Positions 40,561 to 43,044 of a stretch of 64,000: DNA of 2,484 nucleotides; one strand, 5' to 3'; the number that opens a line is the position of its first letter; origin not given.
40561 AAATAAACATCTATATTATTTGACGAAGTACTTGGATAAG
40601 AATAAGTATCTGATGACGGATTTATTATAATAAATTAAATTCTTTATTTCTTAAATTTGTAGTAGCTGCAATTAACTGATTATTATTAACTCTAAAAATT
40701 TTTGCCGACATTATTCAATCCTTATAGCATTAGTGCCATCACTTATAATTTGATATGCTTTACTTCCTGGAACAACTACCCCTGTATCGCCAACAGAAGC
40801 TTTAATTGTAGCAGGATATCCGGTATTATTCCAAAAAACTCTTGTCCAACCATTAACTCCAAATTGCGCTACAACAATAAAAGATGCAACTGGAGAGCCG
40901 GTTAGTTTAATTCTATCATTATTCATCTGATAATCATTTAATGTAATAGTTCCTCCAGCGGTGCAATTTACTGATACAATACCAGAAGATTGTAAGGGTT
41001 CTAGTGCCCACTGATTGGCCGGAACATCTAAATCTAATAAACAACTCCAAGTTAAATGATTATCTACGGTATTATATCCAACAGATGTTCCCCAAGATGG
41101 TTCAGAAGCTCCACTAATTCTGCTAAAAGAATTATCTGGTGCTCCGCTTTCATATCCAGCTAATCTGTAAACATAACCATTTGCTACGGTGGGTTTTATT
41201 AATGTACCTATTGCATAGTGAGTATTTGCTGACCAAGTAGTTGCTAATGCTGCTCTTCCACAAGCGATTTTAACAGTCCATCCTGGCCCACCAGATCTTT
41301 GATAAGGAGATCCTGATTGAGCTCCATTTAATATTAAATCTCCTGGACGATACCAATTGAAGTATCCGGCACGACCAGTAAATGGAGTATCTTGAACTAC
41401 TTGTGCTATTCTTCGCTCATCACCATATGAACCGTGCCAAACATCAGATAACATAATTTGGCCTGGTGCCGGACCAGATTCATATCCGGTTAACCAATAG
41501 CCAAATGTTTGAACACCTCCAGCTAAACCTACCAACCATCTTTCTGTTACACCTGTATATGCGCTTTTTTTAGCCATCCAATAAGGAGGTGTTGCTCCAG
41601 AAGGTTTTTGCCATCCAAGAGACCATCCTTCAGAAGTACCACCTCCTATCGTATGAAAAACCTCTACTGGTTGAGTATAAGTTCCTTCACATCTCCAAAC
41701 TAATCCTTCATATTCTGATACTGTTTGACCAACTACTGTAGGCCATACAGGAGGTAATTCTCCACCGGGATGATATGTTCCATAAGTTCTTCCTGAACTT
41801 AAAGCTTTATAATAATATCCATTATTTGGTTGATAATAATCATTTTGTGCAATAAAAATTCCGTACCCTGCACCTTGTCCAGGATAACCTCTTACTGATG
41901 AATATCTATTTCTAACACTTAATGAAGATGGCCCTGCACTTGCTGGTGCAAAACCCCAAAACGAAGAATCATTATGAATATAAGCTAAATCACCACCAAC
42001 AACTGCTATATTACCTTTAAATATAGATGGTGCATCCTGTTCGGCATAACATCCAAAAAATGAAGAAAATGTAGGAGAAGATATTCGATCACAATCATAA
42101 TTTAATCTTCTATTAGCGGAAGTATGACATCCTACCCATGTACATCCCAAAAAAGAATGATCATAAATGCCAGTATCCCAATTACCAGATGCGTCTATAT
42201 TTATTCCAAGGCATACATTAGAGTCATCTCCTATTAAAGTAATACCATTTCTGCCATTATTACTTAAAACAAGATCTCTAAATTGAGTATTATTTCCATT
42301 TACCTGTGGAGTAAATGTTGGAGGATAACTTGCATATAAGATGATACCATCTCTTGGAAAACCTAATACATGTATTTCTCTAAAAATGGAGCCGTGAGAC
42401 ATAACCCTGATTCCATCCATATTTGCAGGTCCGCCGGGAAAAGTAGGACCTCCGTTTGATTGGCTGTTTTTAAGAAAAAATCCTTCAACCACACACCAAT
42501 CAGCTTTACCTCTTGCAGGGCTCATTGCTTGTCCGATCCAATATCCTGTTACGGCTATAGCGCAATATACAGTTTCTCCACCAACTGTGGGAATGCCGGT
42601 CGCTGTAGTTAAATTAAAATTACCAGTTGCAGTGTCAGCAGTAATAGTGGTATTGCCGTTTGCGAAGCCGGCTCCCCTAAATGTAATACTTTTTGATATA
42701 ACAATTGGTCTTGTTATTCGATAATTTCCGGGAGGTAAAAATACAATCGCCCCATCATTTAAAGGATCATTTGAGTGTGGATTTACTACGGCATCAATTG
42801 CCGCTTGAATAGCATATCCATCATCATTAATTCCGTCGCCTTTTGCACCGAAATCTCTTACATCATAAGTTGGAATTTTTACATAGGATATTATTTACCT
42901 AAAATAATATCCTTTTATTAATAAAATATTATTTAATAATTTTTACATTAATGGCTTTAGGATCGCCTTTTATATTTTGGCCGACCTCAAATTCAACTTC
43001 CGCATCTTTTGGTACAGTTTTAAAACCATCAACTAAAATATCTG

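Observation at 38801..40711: Tailspike gene with a precisely inverted interior: 6-bp inverted repeat, both junctions restore in frame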

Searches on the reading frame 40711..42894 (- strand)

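Call 6: search_protein_families(library=pfam, proteins=[window:40711-42525:-], max_evalue=0.01)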
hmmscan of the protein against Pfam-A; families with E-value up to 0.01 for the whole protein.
window:40711-42525:- (604 aa): 0 families

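Call 7: search_protein_families(library=phrogs, proteins=[window:40711-42525:-], max_evalue=0.001)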
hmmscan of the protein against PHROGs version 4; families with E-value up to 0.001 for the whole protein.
window:40711-42525:- (604 aa): 0 families

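Call 31: search_protein_families(library=pfam, proteins=[window:40711-42894:-], max_evalue=0.01)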
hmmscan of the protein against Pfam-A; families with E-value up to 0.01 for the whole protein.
window:40711-42894:- (727 aa): 1 family
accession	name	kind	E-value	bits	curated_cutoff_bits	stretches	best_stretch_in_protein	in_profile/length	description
PF12708.12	Pect-lyase_RHGA_epim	-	9.3e-17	62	27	1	11-102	3-86/213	Rhamnogalacturonase A/epimerase, pectate lyase-like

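Call 32: search_protein_families(library=phrogs, proteins=[window:40711-42894:-], max_evalue=0.001)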
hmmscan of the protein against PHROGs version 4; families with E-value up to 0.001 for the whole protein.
window:40711-42894:- (727 aa): 10 families
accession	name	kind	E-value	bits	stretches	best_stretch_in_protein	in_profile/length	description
phrog_17312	-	tail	4.1e-07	29.7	1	14-92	299-364/792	tail protein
phrog_14442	-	tail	5.1e-07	29.6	1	10-78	193-256/733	tail protein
phrog_7458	-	tail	6.2e-07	29.1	1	7-75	120-182/732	tail spike protein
phrog_14558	-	tail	1.2e-06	28.2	1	11-85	106-173/740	tail spike protein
phrog_2234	-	tail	3.5e-06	27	1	10-86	186-243/757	tail spike protein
phrog_15455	-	tail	5.8e-06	26.1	1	12-99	150-243/652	tail fiber protein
phrog_13893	-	tail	1.9e-05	24.2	1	9-38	197-226/648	tail protein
phrog_20231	-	tail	4e-05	23.3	1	10-69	174-229/691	tail protein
phrog_28781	-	tail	4.5e-05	22.7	1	12-79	173-243/644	tail spike protein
phrog_15175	-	head and packaging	0.00092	18.8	0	11-61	234-272/647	virion structural protein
